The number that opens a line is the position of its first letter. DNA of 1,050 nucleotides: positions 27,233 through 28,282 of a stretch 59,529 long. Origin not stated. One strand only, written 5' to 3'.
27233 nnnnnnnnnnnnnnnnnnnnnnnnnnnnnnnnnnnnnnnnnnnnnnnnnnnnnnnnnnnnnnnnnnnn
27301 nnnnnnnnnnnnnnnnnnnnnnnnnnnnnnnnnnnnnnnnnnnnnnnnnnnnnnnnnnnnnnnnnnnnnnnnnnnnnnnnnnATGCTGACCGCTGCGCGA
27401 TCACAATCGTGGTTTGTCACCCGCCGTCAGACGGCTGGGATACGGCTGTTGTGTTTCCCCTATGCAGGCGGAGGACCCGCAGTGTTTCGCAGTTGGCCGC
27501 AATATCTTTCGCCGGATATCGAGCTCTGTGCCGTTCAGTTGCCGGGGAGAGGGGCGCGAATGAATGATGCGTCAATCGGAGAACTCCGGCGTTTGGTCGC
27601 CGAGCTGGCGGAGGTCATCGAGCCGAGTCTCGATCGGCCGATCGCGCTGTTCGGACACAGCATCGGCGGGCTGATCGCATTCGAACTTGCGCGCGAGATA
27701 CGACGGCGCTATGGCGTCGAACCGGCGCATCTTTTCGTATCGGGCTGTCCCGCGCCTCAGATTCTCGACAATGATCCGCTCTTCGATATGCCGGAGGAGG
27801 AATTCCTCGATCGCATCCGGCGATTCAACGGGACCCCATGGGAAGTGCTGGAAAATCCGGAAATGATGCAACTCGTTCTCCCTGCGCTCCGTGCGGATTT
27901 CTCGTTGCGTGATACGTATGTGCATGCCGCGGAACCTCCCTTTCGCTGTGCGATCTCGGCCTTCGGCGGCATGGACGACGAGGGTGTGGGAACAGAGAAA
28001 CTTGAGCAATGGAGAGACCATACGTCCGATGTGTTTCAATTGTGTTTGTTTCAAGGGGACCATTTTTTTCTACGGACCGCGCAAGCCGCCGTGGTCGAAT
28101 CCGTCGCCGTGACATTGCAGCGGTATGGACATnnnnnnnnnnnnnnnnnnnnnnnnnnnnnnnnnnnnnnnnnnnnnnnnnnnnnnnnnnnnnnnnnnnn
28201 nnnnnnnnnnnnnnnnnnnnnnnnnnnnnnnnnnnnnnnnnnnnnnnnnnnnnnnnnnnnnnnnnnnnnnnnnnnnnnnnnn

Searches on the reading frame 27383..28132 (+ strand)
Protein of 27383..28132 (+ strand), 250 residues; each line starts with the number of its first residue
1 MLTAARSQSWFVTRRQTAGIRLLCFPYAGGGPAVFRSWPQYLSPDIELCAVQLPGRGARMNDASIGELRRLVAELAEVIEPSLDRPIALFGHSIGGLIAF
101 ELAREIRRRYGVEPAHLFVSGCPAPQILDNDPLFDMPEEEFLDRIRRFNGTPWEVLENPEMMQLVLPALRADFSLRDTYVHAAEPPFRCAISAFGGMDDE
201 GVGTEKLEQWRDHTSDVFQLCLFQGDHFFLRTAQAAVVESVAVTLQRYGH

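Call 11: search_protein_families(library=pfam, proteins=[window:27383-28132:+], max_evalue=0.00001)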
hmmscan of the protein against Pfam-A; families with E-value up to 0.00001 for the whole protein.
window:27383-28132:+ (250 aa): 2 families
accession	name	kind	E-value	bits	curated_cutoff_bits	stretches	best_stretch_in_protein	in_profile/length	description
PF00975.26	Thioesterase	-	3e-51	175.2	26.4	1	21-240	2-221/226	Thioesterase domain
PF12697.13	Abhydrolase_6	-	6.3e-10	40.5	26.3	1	30-237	9-187/217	Alpha/beta hydrolase family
